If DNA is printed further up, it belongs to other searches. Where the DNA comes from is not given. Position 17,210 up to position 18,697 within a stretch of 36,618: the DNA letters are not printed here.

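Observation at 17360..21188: Stand-alone, translationally coupled HerA-NurA pair behind an Fe-S glycosylase-like gene, with no Mre11/Rad50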

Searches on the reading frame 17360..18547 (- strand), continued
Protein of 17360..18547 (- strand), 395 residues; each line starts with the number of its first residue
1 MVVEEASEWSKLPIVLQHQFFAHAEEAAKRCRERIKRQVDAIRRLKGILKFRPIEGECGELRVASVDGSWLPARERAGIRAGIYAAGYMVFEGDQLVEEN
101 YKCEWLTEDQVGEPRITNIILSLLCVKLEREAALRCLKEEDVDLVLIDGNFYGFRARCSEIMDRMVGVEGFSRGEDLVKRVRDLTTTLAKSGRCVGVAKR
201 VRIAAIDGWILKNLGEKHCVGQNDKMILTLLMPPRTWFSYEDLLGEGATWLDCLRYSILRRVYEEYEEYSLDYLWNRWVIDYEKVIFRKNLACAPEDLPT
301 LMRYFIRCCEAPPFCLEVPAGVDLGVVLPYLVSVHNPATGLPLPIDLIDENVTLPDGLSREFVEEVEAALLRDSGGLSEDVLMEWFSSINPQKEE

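Call 58: fold_search(model_id=the predicted structure, library=pdb)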
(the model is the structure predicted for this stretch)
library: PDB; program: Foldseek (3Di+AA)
matches with E <= 10: 895; with E <= 0.001: 37
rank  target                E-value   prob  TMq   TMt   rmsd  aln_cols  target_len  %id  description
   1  2ygk_A                1.9e-12  1.00  0.52  0.63   7.2       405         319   12  Crystal structure of the NurA nuclease from Sulfolobus solfataricus (released 2011-12-14)
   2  9x1m_G                3.3e-11  1.00  0.52  0.52   9.5       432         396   14  The cryo-EM structure of HerA-NurA complex with AMPPNP and dsDNA from Thermococcus kodakarensis (released 2026-02-04)
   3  9x1n_G                3.2e-09  1.00  0.43  0.43  18.0       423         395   16  The cryo-EM structure of HerA-NurA complex with ATPgammaS and dsDNA from Thermococcus kodakarensis (State 1) (released 2026-02-04)
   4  9x1l_G                1.7e-08  1.00  0.43  0.43  18.6       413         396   14  The cryo-EM structure of HerA-NurA complex with AMPPNP from Thermococcus kodakarensis (released 2026-02-04)
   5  3taz_A                3.2e-07  1.00  0.40  0.37  21.2       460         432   12  Crystal structure of NurA bound to dAMP and manganese (released 2011-11-23)
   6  3tai_A                3.6e-07  1.00  0.42  0.39  20.8       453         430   12  Crystal structure of NurA (released 2011-11-23)
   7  8wfd_G                4.2e-07  1.00  0.46  0.50   8.6       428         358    9  The cryo-EM structure of TdpAB in complex with AMPPNP and DNA (released 2025-01-22)
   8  6ozj_B                1.0e-06  1.00  0.34  0.50  13.9       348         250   17  Crystal structure of Mus musculus (Mm) Endonuclease V in complex with a 23mer RNA oligo containing an inosine in the a (released 2019-09-04)
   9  6ozk_B                1.2e-06  1.00  0.31  0.47  14.2       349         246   16  Crystal structure of Mus musculus (Mm) Endonuclease V in complex with a 23mer RNA oligo containing an inosine after 68 (released 2019-09-04)
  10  6ozh_A                2.0e-06  1.00  0.31  0.47  14.4       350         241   10  Crystal structure of Ciona intestinalis (Ci) Endonuclease V in complex with a 24mer DNA containing an inosine followed (released 2019-09-04)
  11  5aoy                  3.0e-06  1.00  0.34  0.52  10.4       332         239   16  Structure of mouse Endonuclease V (released 2016-05-04)
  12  3ga2                  3.4e-06  1.00  0.32  0.49  11.1       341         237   13  Crystal structure of the Endonuclease_V (BSU36170) from Bacillus subtilis, Northeast Structural Genomics Consortium Targ (released 2009-02-24)
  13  6ozr_B                3.4e-06  1.00  0.32  0.48  13.8       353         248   16  Crystal structure of Mus musculus (Mm) Endonuclease V in complex with a 23mer RNA oligo containing an inosine after a  (released 2019-09-04)
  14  6ozh_D                4.0e-06  1.00  0.32  0.47  14.1       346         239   10  Crystal structure of Ciona intestinalis (Ci) Endonuclease V in complex with a 24mer DNA containing an inosine followed (released 2019-09-04)
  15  6ozl_B                4.2e-06  1.00  0.32  0.49  14.1       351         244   16  Crystal structure of Mus musculus (Mm) Endonuclease V in complex with a 23mer RNA oligo containing an inosine after a  (released 2019-09-04)
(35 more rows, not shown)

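Call 101: find_encoding_contigs(protein=P0224, flank=7000, max_places=2)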
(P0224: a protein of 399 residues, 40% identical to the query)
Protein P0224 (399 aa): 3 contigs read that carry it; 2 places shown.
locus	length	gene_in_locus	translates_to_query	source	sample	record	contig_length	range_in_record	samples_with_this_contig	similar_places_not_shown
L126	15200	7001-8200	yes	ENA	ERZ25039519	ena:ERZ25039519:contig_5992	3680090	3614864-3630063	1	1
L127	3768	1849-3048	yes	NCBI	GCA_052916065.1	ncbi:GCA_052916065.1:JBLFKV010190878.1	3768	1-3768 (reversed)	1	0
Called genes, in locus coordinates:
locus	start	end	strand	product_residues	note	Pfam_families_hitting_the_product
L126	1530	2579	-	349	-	PF04014:MazE_antitoxin, PF01895:PhoU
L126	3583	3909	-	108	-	-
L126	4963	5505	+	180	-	-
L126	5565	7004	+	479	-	PF01935:DUF87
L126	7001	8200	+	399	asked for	PF09376:NurA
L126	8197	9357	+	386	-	-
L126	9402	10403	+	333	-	-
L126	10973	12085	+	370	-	-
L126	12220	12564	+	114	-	-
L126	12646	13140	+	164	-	-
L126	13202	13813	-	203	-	-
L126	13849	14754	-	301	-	-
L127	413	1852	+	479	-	PF01935:DUF87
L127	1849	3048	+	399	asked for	PF09376:NurA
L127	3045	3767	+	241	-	?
